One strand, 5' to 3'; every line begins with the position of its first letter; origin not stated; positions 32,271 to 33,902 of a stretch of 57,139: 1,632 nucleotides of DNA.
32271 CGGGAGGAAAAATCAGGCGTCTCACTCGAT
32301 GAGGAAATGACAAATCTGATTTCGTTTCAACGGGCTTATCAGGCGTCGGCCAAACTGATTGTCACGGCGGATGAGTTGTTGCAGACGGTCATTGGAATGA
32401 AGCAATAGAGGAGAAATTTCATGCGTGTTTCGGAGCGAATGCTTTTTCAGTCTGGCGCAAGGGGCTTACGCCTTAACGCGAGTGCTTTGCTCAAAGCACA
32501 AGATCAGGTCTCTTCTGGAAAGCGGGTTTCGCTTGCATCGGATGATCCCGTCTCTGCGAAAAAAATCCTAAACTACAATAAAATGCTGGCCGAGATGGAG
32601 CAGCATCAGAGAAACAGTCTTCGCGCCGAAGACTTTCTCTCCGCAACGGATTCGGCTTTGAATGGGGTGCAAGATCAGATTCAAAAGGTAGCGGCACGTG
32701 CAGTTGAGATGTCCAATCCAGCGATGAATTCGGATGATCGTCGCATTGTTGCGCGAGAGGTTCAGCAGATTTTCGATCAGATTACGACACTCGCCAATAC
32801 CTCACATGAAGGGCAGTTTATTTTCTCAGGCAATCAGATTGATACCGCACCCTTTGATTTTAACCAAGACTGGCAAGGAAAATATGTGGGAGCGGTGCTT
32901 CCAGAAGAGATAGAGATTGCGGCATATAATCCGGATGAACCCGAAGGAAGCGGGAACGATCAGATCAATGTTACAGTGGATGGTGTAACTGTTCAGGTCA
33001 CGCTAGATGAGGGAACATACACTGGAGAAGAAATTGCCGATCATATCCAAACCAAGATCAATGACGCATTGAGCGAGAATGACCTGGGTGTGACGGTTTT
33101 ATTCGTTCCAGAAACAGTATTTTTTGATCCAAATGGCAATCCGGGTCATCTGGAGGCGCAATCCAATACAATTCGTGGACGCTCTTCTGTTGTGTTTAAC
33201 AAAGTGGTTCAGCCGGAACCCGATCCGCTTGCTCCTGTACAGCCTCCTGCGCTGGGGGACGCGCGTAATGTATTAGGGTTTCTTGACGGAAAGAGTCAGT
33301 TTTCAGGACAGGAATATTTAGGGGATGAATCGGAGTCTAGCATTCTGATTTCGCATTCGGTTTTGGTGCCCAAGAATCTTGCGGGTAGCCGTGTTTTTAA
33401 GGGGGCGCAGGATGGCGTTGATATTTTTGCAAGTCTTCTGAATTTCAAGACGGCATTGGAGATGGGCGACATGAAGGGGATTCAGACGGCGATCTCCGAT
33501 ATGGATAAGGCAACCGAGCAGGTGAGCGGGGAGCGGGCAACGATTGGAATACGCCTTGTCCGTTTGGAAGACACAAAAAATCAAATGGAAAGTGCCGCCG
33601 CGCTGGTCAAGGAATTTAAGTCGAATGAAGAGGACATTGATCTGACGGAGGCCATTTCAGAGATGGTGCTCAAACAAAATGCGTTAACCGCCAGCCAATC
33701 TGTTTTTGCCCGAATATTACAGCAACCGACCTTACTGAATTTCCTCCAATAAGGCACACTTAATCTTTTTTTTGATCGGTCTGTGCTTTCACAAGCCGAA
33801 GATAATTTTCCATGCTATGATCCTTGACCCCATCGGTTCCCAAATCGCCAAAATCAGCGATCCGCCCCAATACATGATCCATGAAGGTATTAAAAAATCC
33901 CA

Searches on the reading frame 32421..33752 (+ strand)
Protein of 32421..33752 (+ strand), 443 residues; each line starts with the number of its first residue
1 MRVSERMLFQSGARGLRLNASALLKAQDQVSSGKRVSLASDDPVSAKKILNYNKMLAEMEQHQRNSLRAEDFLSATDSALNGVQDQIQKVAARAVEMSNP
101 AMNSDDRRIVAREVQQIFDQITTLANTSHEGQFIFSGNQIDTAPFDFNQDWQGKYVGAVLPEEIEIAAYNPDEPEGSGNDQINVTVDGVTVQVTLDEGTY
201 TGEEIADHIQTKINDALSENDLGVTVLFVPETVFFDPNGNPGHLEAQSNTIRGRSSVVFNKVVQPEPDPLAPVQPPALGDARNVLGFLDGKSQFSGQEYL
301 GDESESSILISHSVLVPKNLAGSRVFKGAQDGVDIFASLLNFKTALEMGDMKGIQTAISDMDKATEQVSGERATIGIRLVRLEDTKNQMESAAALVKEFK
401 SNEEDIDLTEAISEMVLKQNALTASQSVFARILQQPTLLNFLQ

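Call 10: search_protein_families(library=pfam, proteins=[window:32421-33752:+], max_evalue=0.01)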
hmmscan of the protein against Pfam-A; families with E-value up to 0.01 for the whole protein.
window:32421-33752:+ (443 aa): 2 families
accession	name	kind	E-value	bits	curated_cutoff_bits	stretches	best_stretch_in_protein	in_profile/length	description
PF00669.25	Flagellin_N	-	4.7e-17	62.8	26.6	1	7-139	5-138/139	Bacterial flagellin N-terminal helical region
PF00700.27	Flagellin_C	-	4.7e-08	33.7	23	1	361-442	4-86/86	Bacterial flagellin C-terminal helical region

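Call 29: find_related_loci(query=window:32421-33752:+, collection=genome_contigs, flank=10000)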
Query window:32421-33752:+ (443 aa) in genome_contigs; peptide patterns used: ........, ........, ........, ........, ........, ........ (x = any residue, [..] = any of these).
32 stretches matched a pattern, but none encodes a relative of the query by tblastn (E <= 1e-3).
